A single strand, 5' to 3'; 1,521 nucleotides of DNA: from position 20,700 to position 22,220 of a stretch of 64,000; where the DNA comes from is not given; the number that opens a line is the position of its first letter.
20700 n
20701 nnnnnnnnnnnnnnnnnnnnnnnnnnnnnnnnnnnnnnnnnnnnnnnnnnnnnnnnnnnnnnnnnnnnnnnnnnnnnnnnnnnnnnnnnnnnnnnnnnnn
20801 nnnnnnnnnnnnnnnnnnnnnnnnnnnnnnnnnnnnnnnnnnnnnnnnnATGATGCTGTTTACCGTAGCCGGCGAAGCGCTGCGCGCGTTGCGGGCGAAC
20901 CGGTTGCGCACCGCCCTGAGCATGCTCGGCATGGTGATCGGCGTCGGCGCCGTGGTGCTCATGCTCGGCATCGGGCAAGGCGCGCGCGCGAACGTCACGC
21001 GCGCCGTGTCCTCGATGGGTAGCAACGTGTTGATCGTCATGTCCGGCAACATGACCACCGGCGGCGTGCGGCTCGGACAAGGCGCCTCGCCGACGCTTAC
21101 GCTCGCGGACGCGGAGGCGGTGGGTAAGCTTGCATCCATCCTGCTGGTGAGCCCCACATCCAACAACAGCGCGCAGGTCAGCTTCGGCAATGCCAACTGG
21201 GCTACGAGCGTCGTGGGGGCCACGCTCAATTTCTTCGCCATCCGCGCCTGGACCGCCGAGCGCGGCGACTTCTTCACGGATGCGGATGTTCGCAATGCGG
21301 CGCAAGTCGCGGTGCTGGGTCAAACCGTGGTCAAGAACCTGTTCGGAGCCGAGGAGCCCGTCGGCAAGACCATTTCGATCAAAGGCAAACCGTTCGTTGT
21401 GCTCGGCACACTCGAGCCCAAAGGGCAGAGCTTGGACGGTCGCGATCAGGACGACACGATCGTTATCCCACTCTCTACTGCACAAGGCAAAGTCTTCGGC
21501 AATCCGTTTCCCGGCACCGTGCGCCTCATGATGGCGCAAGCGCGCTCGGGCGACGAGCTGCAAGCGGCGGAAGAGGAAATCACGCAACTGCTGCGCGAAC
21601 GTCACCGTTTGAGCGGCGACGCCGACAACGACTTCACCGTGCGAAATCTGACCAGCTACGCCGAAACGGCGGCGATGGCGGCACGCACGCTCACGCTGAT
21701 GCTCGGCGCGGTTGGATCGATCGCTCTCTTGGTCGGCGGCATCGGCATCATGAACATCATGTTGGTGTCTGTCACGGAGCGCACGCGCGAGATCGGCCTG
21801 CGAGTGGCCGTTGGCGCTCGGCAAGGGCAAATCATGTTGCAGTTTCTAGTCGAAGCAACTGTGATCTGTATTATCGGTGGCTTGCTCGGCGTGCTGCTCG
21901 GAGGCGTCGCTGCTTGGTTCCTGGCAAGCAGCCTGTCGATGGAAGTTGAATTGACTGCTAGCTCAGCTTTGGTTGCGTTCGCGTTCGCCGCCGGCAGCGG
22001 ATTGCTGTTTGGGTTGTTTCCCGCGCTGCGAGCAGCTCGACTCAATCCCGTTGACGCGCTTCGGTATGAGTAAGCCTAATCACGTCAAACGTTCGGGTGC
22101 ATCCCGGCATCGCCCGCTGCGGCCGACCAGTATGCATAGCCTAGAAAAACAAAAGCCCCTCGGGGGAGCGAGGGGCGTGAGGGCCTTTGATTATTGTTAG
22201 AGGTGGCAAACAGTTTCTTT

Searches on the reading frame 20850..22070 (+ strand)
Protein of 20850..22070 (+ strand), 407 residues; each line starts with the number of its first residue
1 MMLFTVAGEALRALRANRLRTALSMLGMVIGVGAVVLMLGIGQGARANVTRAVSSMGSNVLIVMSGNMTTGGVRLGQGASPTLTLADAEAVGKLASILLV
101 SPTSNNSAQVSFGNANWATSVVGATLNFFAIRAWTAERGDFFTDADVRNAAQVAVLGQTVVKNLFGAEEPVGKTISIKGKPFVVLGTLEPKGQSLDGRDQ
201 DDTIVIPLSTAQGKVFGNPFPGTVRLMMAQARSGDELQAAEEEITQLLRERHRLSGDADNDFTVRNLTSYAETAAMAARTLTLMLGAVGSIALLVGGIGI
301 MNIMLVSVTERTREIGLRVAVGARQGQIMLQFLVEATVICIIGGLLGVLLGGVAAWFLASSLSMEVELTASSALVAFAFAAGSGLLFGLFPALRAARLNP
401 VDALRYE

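Call 51: search_protein_families(library=ncbifam, proteins=[window:20850-22070:+], max_evalue=0.00001)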
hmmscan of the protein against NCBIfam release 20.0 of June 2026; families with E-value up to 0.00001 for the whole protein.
window:20850-22070:+ (407 aa): 3 families
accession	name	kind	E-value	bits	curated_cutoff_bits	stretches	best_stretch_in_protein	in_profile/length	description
NF007826.0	PRK10535.1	equivalog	1.9e-74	251.1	966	1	10-405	261-646/648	macrolide ABC transporter ATP-binding protein/permease MacB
TIGR03434.1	ADOP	subfamily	9.3e-38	129.8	622.3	1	10-405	8-400/803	ADOP family duplicated permease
TIGR02212.1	lolCE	equivalog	1.6e-07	30.7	362.45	1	283-407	267-411/411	lipoprotein-releasing ABC transporter permease subunit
